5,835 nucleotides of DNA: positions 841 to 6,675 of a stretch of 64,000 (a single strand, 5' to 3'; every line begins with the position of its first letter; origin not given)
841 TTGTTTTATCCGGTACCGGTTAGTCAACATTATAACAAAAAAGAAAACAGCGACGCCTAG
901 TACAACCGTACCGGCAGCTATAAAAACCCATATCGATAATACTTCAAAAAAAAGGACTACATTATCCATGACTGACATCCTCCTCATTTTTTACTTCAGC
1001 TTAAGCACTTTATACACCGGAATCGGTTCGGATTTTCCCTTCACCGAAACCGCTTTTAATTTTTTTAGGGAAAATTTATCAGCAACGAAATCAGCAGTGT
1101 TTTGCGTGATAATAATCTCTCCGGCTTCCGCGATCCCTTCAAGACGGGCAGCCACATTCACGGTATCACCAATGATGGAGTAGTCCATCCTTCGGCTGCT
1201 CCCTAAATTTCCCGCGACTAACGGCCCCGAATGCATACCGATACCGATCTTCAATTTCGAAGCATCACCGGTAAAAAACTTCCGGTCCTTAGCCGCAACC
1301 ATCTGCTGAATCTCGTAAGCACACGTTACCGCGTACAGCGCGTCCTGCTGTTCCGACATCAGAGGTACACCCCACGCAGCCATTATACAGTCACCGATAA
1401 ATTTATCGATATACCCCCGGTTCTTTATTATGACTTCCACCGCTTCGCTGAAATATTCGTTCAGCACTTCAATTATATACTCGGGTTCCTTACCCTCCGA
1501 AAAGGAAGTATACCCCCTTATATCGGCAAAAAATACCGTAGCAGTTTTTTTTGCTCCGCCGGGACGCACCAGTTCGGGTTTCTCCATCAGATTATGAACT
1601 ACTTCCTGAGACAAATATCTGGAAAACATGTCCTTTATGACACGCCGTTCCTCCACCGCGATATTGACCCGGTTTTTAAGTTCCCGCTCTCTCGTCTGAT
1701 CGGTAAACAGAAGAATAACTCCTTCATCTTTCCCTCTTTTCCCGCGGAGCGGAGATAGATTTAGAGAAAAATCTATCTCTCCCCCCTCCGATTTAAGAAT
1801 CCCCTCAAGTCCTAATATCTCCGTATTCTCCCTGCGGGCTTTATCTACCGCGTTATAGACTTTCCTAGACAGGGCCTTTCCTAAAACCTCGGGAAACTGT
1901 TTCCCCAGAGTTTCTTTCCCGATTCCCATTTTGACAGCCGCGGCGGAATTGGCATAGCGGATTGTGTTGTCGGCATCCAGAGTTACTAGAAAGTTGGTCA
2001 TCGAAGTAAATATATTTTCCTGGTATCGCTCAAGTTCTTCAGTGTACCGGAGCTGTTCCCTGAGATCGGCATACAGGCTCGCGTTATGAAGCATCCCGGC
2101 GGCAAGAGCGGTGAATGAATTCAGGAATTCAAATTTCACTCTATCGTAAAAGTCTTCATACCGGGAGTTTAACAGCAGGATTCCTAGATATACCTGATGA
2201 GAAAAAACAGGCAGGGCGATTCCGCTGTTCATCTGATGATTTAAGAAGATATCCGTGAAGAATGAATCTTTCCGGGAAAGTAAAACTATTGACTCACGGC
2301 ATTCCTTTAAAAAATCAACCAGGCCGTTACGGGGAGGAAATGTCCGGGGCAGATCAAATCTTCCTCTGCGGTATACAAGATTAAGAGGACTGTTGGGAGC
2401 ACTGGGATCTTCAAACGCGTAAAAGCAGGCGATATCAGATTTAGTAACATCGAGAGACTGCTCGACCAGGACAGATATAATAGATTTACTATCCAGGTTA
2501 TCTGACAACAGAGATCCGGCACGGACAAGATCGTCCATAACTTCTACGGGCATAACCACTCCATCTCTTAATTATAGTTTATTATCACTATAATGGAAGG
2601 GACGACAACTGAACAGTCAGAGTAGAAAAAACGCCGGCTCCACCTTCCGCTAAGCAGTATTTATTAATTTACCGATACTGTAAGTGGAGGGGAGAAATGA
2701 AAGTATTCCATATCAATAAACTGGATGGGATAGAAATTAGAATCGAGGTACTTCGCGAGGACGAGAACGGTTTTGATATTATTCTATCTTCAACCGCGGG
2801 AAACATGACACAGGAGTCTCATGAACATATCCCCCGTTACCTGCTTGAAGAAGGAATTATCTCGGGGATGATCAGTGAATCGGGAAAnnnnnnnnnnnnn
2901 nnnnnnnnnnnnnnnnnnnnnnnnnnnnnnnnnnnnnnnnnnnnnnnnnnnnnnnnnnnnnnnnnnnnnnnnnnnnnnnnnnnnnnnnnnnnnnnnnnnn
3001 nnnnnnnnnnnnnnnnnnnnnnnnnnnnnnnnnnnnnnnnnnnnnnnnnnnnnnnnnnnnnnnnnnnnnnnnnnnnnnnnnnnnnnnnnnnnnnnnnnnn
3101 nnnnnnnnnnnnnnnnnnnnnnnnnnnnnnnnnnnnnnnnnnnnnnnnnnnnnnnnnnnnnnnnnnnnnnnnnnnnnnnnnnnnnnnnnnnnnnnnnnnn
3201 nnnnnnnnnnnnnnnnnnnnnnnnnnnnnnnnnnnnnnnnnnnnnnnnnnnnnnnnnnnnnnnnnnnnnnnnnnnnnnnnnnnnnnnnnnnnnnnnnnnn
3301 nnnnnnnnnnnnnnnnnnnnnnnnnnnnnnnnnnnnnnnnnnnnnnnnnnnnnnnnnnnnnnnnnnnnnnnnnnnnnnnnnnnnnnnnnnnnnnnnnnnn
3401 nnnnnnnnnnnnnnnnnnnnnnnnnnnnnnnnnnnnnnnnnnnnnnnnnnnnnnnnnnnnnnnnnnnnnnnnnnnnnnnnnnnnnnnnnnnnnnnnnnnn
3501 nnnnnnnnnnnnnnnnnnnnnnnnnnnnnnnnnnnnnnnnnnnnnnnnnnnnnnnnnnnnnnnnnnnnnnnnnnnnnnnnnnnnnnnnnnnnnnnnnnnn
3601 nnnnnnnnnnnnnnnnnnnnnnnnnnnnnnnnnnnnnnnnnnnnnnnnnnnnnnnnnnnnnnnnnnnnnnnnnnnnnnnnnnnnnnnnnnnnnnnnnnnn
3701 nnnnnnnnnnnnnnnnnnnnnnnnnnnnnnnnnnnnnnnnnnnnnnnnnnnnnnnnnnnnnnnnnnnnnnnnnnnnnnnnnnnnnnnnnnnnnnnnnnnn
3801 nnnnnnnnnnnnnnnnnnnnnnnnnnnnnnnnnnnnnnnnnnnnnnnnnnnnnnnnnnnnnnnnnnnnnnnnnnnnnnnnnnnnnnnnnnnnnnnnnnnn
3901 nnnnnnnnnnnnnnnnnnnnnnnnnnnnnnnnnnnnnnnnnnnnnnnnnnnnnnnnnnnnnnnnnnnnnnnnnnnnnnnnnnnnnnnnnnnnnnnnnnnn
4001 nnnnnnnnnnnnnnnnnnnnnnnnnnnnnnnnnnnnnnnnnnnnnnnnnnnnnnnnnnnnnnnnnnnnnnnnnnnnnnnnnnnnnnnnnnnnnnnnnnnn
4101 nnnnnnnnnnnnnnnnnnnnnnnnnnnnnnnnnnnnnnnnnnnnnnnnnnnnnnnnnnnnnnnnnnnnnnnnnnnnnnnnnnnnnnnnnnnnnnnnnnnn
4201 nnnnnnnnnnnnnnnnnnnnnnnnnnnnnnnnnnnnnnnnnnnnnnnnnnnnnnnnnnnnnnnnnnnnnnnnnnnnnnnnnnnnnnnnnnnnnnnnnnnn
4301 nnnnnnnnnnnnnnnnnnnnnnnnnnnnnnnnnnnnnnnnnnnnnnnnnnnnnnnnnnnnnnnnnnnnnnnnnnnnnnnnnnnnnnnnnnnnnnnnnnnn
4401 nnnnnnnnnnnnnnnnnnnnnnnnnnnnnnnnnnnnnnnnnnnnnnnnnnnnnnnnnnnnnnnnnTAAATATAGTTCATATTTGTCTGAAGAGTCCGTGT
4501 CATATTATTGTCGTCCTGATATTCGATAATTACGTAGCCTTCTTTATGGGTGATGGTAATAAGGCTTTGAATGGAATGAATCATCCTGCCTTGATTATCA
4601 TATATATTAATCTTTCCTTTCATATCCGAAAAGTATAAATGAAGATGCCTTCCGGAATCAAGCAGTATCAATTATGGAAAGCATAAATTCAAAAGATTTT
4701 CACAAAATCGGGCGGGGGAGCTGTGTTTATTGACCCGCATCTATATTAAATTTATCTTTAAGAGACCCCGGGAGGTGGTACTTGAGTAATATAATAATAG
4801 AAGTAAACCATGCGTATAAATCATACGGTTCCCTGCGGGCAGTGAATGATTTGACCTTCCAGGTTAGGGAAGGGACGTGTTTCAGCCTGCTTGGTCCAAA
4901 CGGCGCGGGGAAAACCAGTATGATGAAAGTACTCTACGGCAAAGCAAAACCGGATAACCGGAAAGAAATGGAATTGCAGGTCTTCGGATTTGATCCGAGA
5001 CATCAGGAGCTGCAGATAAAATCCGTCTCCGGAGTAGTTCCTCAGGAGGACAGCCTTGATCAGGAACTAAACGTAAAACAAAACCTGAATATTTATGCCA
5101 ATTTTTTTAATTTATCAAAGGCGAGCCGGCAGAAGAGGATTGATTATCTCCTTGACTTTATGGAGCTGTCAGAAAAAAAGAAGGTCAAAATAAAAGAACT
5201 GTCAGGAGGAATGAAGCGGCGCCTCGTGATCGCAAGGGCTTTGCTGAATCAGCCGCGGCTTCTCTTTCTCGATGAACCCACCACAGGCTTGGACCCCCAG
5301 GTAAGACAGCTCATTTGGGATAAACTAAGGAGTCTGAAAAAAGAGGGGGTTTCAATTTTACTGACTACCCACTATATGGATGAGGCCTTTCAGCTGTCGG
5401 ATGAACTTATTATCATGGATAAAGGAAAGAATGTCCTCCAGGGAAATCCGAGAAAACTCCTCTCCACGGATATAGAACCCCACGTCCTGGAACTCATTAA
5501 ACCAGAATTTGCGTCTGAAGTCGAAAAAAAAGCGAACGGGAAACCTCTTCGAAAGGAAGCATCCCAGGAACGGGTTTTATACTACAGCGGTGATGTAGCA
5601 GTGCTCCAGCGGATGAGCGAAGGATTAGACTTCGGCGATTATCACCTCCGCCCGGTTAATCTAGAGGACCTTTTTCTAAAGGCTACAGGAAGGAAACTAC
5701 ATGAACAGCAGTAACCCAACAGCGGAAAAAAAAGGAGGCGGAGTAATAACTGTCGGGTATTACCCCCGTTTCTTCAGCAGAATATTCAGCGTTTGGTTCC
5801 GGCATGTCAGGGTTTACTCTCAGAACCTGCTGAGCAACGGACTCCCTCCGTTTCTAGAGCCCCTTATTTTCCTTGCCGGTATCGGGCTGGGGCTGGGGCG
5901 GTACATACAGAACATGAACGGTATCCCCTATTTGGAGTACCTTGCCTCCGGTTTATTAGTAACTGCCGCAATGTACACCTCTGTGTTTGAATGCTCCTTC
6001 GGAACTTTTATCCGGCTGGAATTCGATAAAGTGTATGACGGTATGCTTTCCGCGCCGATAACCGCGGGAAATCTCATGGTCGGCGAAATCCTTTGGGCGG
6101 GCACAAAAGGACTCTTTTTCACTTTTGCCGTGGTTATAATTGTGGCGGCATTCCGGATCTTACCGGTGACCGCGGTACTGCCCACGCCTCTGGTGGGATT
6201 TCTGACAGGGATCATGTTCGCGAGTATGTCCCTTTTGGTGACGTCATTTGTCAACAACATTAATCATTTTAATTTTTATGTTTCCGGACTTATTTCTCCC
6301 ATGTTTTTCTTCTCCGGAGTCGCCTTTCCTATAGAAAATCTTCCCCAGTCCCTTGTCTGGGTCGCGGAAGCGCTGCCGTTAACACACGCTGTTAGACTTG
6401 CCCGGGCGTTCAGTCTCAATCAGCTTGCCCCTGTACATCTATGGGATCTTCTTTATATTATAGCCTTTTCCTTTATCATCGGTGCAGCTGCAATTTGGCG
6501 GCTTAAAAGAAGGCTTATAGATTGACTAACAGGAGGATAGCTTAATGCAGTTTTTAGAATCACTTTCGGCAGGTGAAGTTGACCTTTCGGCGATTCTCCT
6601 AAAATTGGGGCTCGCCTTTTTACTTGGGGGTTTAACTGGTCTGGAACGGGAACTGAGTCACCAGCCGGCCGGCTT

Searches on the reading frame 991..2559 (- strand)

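Call 57: search_protein_families(library=pfam, proteins=[window:991-2559:-], max_evalue=0.001)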
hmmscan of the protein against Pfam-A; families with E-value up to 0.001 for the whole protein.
window:991-2559:- (522 aa): 4 families
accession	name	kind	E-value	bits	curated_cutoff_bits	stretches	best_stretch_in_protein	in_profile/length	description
PF00211.25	Guanylate_cyc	-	1.3e-29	103.5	21.9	1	338-511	7-175/183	Adenylate and Guanylate cyclase catalytic domain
PF08448.16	PAS_4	-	6.6e-09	36.4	23.1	1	185-292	2-109/110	PAS fold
PF00989.32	PAS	-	3.9e-06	27.3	22.6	1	181-287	4-112/113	PAS fold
PF13426.13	PAS_9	-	0.00079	20.1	27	0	192-289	5-102/103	PAS domain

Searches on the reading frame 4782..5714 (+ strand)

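Call 57: search_protein_families(library=pfam, proteins=[window:4782-5714:+], max_evalue=0.001)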
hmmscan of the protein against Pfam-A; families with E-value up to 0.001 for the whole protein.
window:4782-5714:+ (310 aa): 4 families
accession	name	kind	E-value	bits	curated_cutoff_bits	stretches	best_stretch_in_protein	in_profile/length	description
PF00005.33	ABC_tran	-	1.4e-29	103.9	25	1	21-168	1-137/137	ABC transporter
PF13304.12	AAA_21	-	7.1e-14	53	27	1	110-197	220-298/304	AAA domain, putative AbiEii toxin, Type IV TA system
PF13175.12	AAA_15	-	5.8e-08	33.2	32.1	1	95-197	263-369/374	AAA ATPase domain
PF02463.25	SMC_N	-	8.2e-07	29.1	40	1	33-212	26-211/220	RecF/RecN/SMC N terminal domain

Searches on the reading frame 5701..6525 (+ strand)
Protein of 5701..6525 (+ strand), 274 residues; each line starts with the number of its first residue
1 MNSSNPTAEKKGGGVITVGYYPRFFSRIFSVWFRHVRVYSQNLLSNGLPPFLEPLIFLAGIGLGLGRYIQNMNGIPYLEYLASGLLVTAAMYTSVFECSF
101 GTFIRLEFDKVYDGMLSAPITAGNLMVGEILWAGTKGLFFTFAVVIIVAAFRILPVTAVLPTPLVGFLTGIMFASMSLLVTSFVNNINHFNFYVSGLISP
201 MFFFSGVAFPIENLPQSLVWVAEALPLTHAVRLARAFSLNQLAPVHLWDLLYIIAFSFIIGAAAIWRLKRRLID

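Call 57: search_protein_families(library=pfam, proteins=[window:5701-6525:+], max_evalue=0.001)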
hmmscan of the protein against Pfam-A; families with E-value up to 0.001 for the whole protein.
window:5701-6525:+ (274 aa): 2 families
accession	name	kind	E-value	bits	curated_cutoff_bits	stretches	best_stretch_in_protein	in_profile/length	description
PF01061.29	ABC2_membrane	-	3.4e-20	72.9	26.9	1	28-236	3-208/211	ABC-2 type transporter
PF12698.13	ABC2_membrane_3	-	7.6e-13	48.7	31.6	1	77-266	160-347/347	ABC-2 family transporter protein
